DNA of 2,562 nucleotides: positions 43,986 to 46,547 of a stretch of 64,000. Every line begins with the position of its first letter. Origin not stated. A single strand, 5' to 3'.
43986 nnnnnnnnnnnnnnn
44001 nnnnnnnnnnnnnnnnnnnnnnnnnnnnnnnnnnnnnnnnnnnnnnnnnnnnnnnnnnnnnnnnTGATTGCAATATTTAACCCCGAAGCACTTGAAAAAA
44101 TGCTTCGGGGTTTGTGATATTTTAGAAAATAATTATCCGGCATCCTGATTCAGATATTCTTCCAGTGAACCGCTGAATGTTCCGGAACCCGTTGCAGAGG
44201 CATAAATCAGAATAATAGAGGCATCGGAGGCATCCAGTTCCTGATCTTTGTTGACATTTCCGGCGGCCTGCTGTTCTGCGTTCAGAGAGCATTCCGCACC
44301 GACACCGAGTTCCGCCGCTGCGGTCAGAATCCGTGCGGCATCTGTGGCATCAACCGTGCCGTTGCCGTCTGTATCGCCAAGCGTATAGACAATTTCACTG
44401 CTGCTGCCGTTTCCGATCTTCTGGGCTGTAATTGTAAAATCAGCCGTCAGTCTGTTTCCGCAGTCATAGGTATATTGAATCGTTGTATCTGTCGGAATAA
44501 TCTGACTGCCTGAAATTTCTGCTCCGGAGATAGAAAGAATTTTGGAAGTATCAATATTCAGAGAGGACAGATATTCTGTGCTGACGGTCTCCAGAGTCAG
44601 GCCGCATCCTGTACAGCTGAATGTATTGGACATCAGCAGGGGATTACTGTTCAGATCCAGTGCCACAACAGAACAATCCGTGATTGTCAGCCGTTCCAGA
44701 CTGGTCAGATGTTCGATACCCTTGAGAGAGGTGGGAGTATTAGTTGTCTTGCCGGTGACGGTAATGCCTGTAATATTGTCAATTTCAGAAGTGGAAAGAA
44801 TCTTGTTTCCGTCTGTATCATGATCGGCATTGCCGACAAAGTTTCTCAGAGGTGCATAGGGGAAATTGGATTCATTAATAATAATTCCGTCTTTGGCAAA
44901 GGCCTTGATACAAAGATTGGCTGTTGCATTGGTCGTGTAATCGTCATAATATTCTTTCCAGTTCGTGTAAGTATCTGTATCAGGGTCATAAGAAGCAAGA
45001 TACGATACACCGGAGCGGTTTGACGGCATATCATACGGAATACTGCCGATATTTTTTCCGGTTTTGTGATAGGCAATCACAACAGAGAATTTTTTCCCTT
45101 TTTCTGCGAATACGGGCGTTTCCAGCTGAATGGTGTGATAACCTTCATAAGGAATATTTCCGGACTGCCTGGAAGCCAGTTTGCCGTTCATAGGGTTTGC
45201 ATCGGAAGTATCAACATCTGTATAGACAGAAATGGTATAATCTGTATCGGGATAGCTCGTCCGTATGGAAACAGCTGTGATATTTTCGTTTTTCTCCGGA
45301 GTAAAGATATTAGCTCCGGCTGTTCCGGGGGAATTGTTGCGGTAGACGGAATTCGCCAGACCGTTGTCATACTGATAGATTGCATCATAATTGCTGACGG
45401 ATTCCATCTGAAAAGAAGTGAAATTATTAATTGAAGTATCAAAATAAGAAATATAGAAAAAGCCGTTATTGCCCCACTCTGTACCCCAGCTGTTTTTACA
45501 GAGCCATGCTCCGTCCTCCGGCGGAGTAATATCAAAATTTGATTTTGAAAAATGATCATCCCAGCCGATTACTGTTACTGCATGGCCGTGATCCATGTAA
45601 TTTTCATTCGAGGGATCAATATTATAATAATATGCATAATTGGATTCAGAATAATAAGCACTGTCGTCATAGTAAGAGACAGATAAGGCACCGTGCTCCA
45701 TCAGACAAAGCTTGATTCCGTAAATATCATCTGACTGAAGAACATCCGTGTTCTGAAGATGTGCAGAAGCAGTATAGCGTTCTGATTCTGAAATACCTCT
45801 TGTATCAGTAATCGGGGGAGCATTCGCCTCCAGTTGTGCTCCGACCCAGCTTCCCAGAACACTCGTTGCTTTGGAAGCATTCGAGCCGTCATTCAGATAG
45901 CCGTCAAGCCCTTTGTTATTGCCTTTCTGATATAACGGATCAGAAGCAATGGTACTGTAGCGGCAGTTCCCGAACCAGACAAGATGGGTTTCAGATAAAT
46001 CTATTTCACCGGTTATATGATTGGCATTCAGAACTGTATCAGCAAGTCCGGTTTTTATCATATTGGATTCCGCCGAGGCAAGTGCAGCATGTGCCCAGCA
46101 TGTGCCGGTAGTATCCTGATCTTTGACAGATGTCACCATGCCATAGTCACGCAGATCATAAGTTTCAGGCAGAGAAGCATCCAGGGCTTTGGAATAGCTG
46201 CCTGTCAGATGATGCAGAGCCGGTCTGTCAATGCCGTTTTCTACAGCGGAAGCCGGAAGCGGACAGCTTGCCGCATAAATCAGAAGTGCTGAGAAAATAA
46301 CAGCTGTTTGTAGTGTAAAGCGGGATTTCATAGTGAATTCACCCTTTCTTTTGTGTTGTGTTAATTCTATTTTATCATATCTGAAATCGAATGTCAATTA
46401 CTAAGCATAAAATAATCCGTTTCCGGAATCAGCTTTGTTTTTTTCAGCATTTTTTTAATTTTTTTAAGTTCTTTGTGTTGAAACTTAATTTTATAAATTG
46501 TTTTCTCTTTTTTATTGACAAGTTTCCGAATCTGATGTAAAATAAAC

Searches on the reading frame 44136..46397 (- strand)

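Call 35: search_protein_families(library=pfam, proteins=[window:44136-46397:-], max_evalue=0.001)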
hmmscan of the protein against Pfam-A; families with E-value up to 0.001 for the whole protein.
window:44136-46397:- (754 aa): 3 families
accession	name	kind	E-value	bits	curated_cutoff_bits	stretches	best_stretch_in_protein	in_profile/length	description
PF18560.7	Lectin_like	-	1.3e-27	97.3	27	1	340-501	1-156/156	Lectin like domain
PF00112.29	Peptidase_C1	-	1.8e-18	67.8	20.7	1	76-318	1-204/220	Papain family cysteine protease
PF00404.24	Dockerin_1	-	0.00013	22.6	22.9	1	673-729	1-52/57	Dockerin type I domain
